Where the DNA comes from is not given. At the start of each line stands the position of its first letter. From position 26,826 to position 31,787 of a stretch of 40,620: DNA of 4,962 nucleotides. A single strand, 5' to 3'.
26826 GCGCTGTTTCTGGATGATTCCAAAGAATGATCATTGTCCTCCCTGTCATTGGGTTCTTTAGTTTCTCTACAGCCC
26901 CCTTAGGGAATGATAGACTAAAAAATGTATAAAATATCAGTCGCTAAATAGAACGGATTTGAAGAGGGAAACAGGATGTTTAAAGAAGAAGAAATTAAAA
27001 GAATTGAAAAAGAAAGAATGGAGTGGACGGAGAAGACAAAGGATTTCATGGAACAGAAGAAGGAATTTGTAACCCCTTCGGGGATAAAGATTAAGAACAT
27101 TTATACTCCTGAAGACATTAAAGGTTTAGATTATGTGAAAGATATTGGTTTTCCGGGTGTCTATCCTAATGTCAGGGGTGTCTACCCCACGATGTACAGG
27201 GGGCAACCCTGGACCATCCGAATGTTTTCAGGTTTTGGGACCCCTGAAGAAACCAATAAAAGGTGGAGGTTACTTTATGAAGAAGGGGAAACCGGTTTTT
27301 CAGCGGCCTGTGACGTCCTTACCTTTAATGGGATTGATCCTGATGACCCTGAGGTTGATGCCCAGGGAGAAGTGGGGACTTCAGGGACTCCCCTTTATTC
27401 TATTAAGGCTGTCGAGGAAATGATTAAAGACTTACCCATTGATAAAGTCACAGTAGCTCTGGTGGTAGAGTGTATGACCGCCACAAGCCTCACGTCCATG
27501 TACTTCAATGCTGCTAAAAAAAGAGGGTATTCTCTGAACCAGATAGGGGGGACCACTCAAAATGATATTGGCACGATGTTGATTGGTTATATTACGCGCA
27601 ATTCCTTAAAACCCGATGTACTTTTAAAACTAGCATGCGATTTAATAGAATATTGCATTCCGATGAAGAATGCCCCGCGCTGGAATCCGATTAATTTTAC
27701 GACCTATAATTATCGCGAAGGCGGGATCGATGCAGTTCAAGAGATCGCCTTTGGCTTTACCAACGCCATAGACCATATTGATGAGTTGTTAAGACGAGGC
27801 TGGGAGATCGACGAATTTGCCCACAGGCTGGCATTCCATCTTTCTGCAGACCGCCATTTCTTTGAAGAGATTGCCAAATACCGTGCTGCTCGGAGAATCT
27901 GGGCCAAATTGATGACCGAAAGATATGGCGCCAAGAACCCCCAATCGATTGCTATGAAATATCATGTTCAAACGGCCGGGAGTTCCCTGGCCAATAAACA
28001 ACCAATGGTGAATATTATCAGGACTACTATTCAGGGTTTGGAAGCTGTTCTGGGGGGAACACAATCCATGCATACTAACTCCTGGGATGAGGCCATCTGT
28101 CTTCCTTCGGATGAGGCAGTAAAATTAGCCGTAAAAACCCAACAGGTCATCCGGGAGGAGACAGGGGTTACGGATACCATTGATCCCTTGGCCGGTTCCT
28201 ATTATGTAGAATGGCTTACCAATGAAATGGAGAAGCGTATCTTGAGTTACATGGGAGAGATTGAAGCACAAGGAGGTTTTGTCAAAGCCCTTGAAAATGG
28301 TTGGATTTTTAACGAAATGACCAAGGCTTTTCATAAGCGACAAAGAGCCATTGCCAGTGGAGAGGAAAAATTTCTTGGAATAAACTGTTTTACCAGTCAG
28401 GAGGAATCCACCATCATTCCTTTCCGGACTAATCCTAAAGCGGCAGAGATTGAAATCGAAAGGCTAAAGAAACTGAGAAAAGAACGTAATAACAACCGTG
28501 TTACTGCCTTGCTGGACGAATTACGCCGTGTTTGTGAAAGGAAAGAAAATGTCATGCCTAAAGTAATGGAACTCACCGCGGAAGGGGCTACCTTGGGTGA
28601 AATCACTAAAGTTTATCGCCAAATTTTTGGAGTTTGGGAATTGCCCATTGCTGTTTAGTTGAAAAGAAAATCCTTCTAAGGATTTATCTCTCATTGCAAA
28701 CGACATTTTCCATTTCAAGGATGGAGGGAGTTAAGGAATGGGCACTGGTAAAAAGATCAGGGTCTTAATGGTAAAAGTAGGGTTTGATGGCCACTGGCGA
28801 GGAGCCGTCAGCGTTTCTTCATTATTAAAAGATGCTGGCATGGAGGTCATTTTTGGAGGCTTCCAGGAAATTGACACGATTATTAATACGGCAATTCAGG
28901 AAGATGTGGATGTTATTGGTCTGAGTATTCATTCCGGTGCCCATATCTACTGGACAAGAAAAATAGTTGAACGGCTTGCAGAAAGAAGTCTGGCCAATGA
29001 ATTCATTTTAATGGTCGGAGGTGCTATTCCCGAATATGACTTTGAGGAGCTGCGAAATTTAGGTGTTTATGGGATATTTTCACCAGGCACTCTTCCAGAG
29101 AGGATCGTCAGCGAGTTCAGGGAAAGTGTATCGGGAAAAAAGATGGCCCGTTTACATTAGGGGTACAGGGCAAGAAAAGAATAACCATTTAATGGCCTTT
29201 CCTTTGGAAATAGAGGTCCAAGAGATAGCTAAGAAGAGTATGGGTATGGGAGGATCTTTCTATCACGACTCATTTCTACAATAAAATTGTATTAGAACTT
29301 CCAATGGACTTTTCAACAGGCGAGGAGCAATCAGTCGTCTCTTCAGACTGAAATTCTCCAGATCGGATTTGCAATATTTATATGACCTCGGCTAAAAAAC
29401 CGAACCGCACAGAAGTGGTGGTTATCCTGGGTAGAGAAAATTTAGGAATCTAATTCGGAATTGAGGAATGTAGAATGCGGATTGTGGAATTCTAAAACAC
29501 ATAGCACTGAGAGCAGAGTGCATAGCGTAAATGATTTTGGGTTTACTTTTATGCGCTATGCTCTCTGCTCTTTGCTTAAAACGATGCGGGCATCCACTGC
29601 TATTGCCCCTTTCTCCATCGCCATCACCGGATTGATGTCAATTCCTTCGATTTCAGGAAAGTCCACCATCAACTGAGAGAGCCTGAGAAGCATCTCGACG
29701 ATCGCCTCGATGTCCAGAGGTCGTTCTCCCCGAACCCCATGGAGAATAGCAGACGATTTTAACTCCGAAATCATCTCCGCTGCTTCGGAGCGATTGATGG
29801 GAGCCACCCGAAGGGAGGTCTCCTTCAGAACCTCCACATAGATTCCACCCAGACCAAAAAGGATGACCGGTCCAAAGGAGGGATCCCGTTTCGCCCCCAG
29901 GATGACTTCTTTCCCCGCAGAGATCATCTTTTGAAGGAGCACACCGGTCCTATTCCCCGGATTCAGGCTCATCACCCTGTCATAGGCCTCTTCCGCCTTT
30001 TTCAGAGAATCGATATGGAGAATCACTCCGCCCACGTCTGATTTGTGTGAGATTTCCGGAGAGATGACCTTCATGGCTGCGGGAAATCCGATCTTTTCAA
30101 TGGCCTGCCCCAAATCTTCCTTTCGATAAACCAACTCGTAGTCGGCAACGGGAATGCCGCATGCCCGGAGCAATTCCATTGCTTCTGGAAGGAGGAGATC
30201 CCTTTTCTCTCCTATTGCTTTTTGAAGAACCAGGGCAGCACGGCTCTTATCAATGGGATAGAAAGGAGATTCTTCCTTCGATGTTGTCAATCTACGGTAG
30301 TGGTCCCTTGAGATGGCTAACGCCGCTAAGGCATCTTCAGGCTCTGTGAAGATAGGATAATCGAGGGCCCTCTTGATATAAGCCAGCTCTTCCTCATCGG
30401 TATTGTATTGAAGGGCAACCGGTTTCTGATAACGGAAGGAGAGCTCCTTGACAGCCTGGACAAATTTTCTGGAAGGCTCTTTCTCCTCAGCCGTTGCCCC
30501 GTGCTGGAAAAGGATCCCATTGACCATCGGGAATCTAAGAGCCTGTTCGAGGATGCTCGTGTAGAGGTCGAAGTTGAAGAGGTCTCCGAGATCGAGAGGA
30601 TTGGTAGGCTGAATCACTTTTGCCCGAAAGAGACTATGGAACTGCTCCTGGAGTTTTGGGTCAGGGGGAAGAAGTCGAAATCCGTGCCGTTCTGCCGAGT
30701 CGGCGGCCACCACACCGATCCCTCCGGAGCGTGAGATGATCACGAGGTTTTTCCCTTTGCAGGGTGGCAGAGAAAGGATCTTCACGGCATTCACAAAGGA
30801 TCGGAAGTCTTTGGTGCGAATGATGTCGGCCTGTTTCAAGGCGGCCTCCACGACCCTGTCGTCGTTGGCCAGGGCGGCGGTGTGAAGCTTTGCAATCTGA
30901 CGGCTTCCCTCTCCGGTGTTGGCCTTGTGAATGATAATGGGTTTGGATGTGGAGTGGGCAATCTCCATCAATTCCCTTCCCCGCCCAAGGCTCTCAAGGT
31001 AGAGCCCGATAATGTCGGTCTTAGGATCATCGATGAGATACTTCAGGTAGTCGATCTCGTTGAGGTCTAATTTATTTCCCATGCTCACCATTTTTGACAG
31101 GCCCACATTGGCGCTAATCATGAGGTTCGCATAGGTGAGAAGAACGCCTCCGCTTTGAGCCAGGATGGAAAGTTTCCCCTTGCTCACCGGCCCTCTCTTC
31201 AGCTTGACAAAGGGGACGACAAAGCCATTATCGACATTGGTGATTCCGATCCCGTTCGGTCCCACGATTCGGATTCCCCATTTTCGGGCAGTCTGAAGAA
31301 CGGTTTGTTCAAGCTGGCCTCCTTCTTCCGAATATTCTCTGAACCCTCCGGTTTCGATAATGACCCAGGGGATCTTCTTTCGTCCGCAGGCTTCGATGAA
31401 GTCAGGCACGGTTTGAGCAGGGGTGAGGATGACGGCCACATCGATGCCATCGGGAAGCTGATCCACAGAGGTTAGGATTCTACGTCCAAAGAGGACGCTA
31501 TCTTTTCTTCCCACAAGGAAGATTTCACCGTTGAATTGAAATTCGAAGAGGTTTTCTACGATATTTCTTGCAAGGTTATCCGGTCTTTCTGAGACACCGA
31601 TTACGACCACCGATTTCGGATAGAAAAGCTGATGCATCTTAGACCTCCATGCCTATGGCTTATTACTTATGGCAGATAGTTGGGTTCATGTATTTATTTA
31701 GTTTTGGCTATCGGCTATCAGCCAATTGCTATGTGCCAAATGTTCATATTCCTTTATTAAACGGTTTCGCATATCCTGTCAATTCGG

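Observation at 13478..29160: TetR-headed cluster uniting two B12 acyl-CoA mutases with an ATP-driven HgdAB/BCR-type Fe-S radical enzyme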

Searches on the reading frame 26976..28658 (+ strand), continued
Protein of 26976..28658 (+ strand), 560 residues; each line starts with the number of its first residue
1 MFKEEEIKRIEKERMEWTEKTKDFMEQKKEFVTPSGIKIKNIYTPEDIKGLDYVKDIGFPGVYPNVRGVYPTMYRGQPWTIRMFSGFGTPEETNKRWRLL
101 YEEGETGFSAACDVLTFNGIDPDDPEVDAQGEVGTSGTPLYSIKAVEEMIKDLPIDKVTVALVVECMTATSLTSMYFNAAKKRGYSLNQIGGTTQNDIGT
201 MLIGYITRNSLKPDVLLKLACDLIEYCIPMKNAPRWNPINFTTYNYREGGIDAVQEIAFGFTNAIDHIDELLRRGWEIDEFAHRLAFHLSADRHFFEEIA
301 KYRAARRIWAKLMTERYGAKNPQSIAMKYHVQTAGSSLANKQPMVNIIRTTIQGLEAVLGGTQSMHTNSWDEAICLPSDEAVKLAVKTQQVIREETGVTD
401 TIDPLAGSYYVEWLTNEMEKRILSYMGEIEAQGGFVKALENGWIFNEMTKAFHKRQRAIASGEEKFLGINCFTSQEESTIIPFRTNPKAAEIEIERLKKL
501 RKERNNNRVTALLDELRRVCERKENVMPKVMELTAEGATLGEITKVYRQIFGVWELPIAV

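Call 44: find_encoding_contigs(protein=P0268, flank=10000, max_places=2)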
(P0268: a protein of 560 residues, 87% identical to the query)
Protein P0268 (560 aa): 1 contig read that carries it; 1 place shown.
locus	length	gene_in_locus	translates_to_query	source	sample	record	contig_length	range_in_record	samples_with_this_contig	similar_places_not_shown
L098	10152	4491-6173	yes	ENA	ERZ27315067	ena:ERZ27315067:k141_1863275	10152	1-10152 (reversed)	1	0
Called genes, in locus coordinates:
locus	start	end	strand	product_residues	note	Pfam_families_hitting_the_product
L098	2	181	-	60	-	?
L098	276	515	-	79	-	PF02609:Exonuc_VII_S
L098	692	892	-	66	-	PF03779:SPW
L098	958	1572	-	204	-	PF01812:5-FTHF_cyc-lig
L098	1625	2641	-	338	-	PF02543:Carbam_trans_N (faint), PF00814:TsaD, PF22521:HypF_C_2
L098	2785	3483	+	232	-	PF03372:Exo_endo_phos, PF23226:Exo_endo_phos_PGAP2IP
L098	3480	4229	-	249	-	PF02146:SIR2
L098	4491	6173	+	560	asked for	PF01642:MM_CoA_mutase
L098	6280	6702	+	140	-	PF02310:B12-binding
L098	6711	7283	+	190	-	PF12787:EcsC (weak)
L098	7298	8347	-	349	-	PF00022:Actin (faint), PF06723:MreB_Mbl, PF00012:HSP70, PF06277:EutA (weak), PF11104:PilM_2 (faint), PF14450:FtsA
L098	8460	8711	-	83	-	PF12116:SpoIIID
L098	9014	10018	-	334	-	PF08486:SpoIID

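Call 87: list_cluster_members(proteins=[P0276, P0279, P0282, P0284, P0290, P0294, P0299, P0303, P0307, P0316])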
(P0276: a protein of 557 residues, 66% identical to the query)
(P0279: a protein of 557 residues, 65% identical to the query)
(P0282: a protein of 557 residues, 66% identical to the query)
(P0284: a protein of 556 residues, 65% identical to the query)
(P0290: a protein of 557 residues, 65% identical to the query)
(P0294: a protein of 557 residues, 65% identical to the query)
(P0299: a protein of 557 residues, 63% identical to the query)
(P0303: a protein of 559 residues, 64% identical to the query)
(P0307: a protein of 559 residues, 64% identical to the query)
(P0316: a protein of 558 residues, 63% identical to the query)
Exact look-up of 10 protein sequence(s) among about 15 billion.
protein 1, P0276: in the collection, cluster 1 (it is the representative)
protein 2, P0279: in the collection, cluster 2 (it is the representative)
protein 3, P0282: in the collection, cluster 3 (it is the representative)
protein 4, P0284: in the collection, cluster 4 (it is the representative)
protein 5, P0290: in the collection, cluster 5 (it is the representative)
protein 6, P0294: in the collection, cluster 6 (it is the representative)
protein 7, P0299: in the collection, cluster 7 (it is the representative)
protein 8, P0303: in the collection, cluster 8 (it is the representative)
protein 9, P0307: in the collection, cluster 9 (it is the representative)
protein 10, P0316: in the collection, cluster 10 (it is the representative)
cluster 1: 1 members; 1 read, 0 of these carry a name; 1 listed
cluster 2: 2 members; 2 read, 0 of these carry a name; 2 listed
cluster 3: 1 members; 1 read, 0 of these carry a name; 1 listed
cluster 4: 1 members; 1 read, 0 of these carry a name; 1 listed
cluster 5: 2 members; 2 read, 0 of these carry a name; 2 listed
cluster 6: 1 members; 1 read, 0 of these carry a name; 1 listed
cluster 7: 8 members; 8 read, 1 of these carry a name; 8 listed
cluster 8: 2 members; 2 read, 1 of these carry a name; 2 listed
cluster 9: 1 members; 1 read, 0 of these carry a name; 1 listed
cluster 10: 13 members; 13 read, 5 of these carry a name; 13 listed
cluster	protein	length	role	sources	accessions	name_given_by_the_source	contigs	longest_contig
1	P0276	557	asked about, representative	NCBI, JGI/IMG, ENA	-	-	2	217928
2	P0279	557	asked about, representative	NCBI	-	-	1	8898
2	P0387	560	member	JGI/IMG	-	-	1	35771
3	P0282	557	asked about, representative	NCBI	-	-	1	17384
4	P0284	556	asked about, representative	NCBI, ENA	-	-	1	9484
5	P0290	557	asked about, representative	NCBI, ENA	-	-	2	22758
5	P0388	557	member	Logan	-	-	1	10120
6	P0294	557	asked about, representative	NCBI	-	-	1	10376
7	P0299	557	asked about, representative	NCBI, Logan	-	-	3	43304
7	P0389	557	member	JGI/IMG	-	methylmalonyl-CoA mutase N-terminal domain/subunit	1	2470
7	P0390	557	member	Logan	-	-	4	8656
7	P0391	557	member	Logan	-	-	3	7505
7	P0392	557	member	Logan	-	-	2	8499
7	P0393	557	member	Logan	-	-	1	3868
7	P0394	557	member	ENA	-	-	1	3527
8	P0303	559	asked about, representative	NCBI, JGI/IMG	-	-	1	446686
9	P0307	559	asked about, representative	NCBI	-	-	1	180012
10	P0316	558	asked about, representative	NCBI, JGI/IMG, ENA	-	-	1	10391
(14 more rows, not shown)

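Call 88: find_encoding_contigs(protein=P0276, flank=10000, max_places=2)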
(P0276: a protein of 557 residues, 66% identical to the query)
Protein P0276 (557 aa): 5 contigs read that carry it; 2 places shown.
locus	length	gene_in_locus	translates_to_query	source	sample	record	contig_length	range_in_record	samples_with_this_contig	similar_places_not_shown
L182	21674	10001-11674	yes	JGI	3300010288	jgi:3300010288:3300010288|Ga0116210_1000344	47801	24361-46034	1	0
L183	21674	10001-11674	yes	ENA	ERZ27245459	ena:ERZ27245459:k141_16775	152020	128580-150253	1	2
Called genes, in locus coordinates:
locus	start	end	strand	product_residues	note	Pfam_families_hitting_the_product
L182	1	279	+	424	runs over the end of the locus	PF07021:MetW (weak)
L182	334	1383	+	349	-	PF07021:MetW, PF13489:Methyltransf_23, PF08241:Methyltransf_11, PF08242:Methyltransf_12, PF13649:Methyltransf_25, PF13847:Methyltransf_31 (weak)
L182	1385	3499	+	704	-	-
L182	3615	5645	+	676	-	-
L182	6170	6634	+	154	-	PF14539:DUF4442, PF03061:4HBT (weak)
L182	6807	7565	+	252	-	PF00106:adh_short, PF08659:KR, PF13561:adh_short_C2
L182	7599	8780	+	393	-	PF00108:Thiolase_N, PF00109:ketoacyl-synt (weak), PF02803:Thiolase_C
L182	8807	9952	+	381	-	PF02771:Acyl-CoA_dh_N, PF02770:Acyl-CoA_dh_M, PF00441:Acyl-CoA_dh_1, PF08028:Acyl-CoA_dh_2, PF22924:ACOX_C_alpha1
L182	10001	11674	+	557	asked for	PF01642:MM_CoA_mutase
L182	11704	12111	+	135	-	PF02310:B12-binding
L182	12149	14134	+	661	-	PF16177:ACAS_N, PF00501:AMP-binding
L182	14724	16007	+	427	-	PF13231:PMT_2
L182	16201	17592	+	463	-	PF13439:Glyco_transf_4 (weak), PF13692:Glyco_trans_1_4 (weak), PF13524:Glyco_trans_1_2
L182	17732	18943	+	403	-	PF00534:Glycos_transf_1, PF13692:Glyco_trans_1_4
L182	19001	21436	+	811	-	PF02449:Glyco_hydro_42 (weak), PF07100:ASRT (faint), PF18986:DUF5719 (faint)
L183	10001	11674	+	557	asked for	PF01642:MM_CoA_mutase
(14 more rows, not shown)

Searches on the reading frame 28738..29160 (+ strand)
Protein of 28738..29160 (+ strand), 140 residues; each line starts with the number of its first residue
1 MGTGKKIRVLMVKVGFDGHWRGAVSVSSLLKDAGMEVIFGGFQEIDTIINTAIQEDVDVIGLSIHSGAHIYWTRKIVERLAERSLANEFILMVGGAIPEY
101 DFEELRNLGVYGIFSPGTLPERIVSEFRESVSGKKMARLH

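Call 4: search_protein_families(library=pfam, proteins=[window:28738-29160:+])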
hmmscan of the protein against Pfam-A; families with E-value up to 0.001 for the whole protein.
window:28738-29160:+ (140 aa): 1 family
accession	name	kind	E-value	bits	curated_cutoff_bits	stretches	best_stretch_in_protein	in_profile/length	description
PF02310.24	B12-binding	-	1.1e-23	83.7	32.1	1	8-121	2-117/121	B12 binding domain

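Call 5: search_protein_families(library=ncbifam, proteins=[window:28738-29160:+], max_evalue=0.00001)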
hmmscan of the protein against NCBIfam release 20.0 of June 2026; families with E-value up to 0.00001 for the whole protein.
window:28738-29160:+ (140 aa): 7 families
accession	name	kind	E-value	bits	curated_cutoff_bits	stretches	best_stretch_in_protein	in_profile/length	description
TIGR00640.1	acid_CoA_mut_C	subfamily_domain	4.6e-31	107.5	57.45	1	5-133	1-129/132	methylmalonyl-CoA mutase C-terminal domain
NF006944.0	PRK09426.1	equivalog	1.8e-24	85.7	876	1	3-132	586-715/721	methylmalonyl-CoA mutase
NF045497.1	IsobCoAmut_IcmF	equivalog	1.9e-13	49.1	1500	1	6-117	2-115/1076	fused isobutyryl-CoA mutase/GTPase IcmF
NF002612.0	PRK02261.1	equivalog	2.9e-08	33.3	110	1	6-134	3-137/148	methylaspartate mutase subunit S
TIGR02370.1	pyl_corrinoid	subfamily_domain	2.7e-07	30.2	215.3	1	12-112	90-191/197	methyltransferase cognate corrinoid protein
NF041607.1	dimeth_corrin_MtbC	equivalog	1.9e-06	27.5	350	1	12-96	88-173/203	dimethylamine corrinoid protein MtbC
NF052385.1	Lys_5_6_beta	equivalog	6.4e-06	26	280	0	43-127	148-233/241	lysine 5,6-aminomutase subunit beta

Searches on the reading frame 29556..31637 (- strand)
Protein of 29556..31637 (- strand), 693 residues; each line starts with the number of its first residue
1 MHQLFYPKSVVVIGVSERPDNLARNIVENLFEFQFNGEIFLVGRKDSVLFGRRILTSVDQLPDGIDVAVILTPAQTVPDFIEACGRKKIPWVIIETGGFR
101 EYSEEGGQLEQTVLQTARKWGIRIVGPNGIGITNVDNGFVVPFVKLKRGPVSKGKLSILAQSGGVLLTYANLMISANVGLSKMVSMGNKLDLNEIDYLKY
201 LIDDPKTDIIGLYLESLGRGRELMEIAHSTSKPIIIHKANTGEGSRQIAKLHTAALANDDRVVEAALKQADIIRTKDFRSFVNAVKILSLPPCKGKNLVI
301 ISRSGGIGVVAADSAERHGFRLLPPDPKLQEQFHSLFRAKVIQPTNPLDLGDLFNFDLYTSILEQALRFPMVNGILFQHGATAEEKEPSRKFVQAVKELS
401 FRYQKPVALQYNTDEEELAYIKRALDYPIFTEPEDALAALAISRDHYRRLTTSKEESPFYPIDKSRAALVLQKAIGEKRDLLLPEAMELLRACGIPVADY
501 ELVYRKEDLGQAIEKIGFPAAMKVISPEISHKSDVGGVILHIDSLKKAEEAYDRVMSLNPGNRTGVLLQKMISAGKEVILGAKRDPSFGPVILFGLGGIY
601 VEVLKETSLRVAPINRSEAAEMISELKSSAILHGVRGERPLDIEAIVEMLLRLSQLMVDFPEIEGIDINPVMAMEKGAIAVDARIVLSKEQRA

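Call 8: search_protein_families(library=pfam, proteins=[window:29556-31637:-])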
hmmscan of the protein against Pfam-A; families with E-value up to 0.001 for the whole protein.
window:29556-31637:- (693 aa): 4 families
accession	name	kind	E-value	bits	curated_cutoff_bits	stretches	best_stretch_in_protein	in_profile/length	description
PF13549.11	ATP-grasp_5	-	4.5e-72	242.4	27.6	1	477-687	5-221/221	ATP-grasp domain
PF13607.11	Succ_CoA_lig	-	8.7e-41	139.3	27.4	1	153-288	1-138/138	Succinyl-CoA ligase like flavodoxin domain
PF13380.12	CoA_binding_2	-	3.7e-17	63.3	22.8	1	8-133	1-114/116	CoA binding domain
PF02629.25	CoA_binding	-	2.3e-07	31.9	22.3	1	7-95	3-94/97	CoA binding domain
